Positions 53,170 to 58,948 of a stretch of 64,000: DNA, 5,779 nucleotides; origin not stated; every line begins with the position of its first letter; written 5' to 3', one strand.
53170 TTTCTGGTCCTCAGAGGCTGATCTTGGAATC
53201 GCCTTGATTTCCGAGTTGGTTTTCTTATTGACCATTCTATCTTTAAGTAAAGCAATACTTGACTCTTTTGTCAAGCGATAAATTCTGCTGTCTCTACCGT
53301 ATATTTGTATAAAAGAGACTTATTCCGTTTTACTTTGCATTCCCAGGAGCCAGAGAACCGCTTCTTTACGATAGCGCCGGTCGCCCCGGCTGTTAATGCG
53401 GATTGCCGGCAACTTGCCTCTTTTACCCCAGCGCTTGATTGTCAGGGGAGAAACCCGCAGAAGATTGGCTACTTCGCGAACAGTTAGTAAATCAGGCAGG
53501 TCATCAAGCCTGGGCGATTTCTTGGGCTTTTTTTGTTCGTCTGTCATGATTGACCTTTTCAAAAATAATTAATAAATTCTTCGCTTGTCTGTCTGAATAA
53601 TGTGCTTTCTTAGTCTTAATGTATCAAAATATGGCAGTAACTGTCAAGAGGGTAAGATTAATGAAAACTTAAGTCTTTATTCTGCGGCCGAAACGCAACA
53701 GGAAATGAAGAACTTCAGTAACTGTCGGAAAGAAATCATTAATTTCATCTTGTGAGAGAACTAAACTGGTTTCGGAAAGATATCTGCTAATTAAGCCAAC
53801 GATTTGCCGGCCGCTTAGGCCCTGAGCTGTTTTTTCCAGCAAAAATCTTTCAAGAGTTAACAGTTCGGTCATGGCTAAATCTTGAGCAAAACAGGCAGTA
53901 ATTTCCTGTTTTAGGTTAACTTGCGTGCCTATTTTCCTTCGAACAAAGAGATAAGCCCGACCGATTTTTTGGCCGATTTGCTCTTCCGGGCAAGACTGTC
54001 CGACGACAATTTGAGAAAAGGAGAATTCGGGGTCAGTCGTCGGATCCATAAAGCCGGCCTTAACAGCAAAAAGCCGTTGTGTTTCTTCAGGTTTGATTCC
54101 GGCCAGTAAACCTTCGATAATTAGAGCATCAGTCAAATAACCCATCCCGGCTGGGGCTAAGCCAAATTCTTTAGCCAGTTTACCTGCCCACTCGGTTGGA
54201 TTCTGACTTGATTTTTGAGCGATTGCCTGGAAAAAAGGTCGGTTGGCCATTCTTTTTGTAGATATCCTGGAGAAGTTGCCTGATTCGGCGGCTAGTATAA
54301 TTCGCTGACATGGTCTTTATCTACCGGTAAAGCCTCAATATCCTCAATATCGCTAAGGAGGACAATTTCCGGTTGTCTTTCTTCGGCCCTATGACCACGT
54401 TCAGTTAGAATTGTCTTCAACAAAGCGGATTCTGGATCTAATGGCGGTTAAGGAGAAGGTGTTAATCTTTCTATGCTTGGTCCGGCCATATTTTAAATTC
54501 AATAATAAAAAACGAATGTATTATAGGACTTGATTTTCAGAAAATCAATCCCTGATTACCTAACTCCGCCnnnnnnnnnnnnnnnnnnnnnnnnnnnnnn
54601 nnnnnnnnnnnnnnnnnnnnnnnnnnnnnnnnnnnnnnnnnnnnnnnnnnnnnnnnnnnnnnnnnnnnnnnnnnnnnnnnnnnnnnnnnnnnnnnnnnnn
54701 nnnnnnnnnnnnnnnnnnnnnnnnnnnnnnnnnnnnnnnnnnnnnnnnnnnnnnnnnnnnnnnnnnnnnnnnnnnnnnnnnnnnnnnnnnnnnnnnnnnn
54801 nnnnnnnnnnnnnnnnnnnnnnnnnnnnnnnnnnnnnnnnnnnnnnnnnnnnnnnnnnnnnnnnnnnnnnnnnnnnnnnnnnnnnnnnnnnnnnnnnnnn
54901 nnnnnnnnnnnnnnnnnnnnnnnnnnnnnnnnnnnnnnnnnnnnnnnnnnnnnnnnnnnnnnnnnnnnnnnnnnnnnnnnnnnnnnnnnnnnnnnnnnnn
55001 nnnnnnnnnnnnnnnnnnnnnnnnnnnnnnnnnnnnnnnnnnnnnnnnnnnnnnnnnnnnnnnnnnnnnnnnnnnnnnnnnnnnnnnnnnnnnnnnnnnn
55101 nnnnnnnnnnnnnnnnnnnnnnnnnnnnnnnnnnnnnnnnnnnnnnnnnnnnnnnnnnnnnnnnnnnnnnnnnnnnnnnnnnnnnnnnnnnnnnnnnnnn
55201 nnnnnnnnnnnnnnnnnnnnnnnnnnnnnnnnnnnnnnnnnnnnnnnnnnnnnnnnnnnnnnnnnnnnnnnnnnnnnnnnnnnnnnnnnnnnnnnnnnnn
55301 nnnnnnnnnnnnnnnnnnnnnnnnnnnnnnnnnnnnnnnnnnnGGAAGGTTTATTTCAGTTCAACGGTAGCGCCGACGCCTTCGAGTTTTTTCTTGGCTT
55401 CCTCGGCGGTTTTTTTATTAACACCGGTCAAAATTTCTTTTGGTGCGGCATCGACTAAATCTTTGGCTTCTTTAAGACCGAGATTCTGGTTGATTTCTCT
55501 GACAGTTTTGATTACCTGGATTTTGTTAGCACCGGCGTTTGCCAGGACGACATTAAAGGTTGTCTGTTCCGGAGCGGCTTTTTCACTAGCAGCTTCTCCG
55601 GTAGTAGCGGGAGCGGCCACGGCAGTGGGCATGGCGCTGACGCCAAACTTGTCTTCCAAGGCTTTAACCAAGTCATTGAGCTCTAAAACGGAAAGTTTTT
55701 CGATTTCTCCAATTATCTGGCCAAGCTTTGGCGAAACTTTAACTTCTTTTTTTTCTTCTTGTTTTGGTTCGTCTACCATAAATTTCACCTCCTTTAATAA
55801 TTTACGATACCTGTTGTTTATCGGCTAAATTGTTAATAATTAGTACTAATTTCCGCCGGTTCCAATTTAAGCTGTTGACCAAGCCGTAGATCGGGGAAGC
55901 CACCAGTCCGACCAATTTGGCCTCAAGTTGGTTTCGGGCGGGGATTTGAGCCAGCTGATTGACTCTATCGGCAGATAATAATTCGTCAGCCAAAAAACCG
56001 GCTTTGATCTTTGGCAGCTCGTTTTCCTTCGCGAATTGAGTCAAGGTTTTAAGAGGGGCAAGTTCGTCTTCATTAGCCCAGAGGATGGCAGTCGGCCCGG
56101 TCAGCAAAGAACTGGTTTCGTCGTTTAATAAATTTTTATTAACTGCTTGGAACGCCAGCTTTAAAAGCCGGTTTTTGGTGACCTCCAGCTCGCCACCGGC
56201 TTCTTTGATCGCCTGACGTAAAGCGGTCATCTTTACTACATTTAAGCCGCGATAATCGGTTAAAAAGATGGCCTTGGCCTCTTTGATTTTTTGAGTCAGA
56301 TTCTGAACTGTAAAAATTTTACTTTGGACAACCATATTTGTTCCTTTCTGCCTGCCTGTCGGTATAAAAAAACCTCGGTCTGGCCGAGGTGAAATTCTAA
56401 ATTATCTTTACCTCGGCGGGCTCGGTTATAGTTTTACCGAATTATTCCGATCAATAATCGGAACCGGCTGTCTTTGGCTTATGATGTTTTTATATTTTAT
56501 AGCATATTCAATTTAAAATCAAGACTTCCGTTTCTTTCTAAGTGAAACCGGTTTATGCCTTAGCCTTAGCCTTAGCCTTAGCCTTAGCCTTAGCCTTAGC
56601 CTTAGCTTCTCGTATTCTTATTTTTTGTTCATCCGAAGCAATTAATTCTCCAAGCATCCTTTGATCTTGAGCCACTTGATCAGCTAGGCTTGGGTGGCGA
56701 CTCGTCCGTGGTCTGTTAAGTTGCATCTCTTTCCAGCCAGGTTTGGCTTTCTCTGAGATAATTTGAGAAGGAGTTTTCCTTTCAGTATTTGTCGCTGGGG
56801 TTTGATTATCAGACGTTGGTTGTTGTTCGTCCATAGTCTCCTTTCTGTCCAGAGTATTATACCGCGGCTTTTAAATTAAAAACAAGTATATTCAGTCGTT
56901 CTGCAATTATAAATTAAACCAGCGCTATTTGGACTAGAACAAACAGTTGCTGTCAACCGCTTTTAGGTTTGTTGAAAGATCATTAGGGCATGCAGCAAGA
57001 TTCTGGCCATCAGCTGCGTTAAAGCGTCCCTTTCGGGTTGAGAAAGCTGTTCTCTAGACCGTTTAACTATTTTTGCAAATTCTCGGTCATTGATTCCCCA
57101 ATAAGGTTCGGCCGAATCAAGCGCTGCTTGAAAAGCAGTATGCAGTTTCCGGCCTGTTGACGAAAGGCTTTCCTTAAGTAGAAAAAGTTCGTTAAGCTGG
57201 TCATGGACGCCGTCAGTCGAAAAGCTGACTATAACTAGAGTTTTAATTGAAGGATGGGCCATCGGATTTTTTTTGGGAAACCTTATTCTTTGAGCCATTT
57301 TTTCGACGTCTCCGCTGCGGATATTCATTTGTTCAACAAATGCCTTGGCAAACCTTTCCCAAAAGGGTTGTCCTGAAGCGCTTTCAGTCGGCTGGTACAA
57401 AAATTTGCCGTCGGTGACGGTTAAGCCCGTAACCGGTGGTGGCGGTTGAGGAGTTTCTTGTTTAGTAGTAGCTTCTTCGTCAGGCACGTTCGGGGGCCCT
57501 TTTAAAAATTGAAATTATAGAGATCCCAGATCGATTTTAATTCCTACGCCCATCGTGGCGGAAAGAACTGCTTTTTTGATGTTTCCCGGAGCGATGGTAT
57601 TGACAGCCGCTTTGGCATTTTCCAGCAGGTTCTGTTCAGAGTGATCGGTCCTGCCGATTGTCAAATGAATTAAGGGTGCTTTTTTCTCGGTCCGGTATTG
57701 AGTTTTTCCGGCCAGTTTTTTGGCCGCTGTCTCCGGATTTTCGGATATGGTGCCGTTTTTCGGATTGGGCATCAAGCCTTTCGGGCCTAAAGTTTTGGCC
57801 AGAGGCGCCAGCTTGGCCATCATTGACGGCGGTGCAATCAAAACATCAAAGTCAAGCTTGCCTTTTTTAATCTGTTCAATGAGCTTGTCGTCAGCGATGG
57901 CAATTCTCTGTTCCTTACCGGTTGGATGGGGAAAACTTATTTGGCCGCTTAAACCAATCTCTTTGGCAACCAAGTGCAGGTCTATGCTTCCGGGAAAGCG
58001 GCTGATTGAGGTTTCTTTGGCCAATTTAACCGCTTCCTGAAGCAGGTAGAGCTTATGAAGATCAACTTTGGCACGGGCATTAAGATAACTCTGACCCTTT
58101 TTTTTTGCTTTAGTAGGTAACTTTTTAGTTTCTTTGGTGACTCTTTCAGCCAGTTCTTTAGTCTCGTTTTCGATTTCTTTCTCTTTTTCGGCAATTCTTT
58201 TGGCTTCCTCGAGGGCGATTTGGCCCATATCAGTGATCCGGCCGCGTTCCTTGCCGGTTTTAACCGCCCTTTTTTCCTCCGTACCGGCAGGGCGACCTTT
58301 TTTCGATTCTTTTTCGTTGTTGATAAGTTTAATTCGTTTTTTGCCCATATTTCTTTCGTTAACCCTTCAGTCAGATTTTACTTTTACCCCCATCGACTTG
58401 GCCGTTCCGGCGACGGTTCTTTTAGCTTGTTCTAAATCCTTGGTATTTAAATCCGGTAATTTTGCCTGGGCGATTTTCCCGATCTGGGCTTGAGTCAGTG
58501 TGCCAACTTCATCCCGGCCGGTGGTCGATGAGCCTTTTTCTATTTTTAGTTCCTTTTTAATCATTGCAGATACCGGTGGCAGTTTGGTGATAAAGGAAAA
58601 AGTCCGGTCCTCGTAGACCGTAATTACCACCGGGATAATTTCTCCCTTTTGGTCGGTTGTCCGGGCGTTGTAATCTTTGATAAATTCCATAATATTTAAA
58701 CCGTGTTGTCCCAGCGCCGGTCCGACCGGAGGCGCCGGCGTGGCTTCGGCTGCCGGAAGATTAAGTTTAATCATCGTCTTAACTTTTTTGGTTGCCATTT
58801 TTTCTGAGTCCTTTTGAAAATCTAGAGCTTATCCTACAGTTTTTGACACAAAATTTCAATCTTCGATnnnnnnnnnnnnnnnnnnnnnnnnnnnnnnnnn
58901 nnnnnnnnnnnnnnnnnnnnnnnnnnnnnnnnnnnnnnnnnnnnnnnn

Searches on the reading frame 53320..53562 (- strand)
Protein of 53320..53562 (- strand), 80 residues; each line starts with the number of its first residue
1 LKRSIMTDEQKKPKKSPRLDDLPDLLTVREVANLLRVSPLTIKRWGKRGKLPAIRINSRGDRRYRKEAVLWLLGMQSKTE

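Call 40: search_protein_families(library=pfam, proteins=[window:53320-53562:-], max_evalue=0.05)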
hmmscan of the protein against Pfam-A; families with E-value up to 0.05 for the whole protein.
window:53320-53562:- (80 aa): 5 families
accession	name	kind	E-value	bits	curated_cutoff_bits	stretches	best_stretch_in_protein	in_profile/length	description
PF12728.13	HTH_17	-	2.3e-10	41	27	1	25-69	1-43/51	Helix-turn-helix domain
PF13411.12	MerR_1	-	4.4e-10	40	21.6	1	27-76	2-50/69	MerR HTH family regulatory protein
PF00376.29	MerR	-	2.7e-07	30.8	28.2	1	27-64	1-38/38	MerR family regulatory protein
PF13542.12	HTH_Tnp_ISL3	-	0.0062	16.4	27.4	1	27-45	28-46/51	Helix-turn-helix domain of transposase family ISL3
PF20038.5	HTH_59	-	0.031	14.7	27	0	21-73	3-52/66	Helix-turn-helix domain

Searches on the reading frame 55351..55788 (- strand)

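Call 40: search_protein_families(library=pfam, proteins=[window:55351-55788:-], max_evalue=0.05)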
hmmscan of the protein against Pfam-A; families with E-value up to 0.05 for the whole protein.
window:55351-55788:- (145 aa): 3 families
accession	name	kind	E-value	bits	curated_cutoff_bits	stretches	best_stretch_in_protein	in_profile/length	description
PF00542.24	Ribosomal_L12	-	9.7e-27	93.5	25.9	1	78-145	1-67/67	Ribosomal protein L7/L12 C-terminal domain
PF16320.10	Ribosomal_L12_N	-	4.3e-17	62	25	1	24-66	4-47/48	Ribosomal protein L7/L12 dimerisation domain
PF00550.31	PP-binding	-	0.049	14.3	20.8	0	35-59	32-56/67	Phosphopantetheine attachment site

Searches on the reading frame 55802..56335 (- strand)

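Call 40: search_protein_families(library=pfam, proteins=[window:55802-56335:-], max_evalue=0.05)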
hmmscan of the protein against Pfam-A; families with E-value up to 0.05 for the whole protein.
window:55802-56335:- (177 aa): 2 families
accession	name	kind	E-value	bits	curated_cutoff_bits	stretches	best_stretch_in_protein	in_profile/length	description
PF00466.25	Ribosomal_L10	-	1.6e-21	76.7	22.8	1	4-103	4-100/100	Ribosomal protein L10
PF01628.27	HrcA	-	0.043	14.2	22.2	1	3-105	55-157/215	HrcA protein C terminal domain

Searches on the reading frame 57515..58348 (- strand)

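Call 19: search_protein_families(library=pfam, proteins=[window:57515-58348:-], max_evalue=0.01)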
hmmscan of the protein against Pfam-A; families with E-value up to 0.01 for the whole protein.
window:57515-58348:- (277 aa): 1 family
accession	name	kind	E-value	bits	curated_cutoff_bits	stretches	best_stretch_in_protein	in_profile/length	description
PF00687.26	Ribosomal_L1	-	2.2e-27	96.4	32.2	1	151-268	68-198/198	Ribosomal protein L1p/L10e family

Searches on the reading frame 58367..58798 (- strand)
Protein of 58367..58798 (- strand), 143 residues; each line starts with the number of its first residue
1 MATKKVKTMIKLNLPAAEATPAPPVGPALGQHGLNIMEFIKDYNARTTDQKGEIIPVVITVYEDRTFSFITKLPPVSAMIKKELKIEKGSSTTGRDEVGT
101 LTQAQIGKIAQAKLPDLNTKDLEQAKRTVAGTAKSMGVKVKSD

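Call 40: search_protein_families(library=pfam, proteins=[window:58367-58798:-], max_evalue=0.05)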
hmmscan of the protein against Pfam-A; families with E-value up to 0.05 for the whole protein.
window:58367-58798:- (143 aa): 2 families
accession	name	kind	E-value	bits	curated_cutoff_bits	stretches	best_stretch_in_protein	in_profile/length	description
PF03946.19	Ribosomal_L11_N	-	1.8e-28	98.5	32.9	1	10-67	1-58/58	Ribosomal protein L11, N-terminal domain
PF00298.24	Ribosomal_L11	-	2.8e-24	85.7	21.4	1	72-140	1-69/69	Ribosomal protein L11, RNA binding domain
